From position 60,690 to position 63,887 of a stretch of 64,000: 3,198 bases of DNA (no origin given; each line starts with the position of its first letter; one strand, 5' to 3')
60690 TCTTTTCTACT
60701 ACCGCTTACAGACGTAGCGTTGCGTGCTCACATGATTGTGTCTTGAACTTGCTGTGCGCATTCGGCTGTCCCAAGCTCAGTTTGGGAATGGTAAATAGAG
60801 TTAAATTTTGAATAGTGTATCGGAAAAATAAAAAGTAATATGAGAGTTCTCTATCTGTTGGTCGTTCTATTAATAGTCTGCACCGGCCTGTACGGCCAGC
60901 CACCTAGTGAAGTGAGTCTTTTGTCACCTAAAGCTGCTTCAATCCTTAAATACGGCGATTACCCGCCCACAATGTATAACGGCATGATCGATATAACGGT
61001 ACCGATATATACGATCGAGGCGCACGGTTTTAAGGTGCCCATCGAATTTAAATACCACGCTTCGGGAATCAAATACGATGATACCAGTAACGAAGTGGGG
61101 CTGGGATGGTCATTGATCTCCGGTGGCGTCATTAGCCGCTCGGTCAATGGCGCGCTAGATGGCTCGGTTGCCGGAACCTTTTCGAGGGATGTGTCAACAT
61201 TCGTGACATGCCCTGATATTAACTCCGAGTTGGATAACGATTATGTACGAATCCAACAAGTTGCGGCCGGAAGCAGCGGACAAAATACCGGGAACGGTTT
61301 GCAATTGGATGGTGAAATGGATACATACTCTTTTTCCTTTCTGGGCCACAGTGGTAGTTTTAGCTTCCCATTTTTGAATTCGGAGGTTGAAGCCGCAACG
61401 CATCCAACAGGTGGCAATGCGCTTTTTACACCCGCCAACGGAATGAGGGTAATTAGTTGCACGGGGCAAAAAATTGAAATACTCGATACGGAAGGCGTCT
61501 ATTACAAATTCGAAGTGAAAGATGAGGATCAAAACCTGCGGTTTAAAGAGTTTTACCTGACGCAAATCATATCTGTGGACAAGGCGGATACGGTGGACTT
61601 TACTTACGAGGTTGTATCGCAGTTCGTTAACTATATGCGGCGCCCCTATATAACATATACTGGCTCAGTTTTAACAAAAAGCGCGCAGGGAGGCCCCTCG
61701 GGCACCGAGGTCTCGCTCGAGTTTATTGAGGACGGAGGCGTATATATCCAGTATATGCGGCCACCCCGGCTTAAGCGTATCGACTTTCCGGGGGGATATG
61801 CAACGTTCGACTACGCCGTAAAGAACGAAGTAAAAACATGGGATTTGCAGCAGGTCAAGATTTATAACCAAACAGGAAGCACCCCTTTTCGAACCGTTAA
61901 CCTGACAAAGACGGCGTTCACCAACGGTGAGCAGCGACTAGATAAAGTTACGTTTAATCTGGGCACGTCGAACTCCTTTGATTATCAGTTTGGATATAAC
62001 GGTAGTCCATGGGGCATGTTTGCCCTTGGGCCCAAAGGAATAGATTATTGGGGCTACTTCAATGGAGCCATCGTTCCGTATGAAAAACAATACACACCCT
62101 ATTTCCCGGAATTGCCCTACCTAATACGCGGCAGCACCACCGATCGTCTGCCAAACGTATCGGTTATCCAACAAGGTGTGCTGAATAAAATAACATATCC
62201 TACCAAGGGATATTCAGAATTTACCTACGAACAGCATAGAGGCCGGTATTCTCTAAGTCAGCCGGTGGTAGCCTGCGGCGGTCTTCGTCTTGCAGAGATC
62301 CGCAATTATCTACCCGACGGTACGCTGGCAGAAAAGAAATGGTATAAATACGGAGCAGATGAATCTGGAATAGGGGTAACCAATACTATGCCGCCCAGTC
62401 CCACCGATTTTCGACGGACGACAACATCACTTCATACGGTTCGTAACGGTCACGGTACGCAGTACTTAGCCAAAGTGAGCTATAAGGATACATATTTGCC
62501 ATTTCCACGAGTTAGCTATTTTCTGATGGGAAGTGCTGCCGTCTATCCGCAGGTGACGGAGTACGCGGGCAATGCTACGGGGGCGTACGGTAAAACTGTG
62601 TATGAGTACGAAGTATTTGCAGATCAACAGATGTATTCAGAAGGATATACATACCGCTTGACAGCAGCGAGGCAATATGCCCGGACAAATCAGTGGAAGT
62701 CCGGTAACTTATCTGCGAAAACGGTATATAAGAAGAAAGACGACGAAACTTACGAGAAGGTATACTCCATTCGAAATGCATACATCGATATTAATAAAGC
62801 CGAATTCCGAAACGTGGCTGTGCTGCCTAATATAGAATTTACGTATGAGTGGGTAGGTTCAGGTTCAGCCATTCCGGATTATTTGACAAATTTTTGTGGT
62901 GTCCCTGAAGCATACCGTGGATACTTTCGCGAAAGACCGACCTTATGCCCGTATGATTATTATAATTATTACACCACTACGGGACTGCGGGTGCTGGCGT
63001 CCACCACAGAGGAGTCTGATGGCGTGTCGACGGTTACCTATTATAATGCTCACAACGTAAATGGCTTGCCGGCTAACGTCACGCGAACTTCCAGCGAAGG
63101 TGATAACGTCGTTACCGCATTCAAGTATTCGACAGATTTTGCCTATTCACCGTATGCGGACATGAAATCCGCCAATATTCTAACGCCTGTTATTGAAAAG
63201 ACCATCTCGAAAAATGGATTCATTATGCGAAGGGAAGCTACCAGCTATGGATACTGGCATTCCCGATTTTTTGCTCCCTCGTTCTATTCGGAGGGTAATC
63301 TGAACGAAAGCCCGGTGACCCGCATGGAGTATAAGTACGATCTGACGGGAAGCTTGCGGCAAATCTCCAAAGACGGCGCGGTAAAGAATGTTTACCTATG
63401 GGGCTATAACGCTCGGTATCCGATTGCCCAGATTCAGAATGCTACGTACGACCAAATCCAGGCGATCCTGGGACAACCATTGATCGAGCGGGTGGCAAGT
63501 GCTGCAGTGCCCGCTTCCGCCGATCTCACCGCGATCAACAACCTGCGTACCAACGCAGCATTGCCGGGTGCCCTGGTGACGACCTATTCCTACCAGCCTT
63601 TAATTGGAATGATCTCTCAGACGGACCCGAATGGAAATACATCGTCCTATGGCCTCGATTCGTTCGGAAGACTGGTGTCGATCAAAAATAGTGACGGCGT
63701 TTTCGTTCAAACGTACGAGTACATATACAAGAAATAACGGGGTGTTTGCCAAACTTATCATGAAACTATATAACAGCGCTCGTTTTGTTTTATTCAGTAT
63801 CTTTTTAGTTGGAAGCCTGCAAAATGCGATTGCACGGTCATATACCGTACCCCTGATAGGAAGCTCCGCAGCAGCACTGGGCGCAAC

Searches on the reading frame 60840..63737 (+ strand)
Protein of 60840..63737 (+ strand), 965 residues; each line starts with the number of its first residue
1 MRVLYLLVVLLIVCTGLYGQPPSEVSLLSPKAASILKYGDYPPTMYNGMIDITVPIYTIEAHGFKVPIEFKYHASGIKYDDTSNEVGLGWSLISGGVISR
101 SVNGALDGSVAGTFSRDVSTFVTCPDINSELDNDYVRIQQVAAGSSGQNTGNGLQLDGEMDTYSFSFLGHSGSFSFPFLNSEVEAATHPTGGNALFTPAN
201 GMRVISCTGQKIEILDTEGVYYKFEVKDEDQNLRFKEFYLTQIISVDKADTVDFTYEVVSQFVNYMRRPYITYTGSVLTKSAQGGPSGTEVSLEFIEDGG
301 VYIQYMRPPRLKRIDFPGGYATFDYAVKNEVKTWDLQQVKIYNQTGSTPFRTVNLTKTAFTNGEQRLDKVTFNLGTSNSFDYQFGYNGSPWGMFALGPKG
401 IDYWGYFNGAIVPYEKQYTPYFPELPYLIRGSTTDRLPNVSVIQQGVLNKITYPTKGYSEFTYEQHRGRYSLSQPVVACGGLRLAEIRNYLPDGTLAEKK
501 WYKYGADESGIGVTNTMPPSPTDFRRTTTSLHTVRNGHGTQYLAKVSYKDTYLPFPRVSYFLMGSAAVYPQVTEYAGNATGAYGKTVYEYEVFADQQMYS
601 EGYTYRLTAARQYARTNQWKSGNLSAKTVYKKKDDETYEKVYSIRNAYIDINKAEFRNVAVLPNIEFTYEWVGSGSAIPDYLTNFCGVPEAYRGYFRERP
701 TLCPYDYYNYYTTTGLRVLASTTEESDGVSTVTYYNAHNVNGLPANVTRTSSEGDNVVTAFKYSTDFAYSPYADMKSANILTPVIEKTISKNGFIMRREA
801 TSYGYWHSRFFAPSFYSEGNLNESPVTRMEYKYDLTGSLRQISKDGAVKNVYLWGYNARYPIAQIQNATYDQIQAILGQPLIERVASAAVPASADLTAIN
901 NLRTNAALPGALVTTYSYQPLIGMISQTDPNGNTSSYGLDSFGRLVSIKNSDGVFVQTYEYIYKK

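Call 6: search_protein_families(library=pfam, proteins=[window:60840-63737:+], max_evalue=0.001)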
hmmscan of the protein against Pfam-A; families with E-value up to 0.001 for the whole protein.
window:60840-63737:+ (965 aa): 1 family
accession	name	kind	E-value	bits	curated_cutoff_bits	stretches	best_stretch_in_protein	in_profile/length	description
PF05593.20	RHS_repeat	-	9.5e-07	29.5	22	1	925-953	8-36/38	RHS Repeat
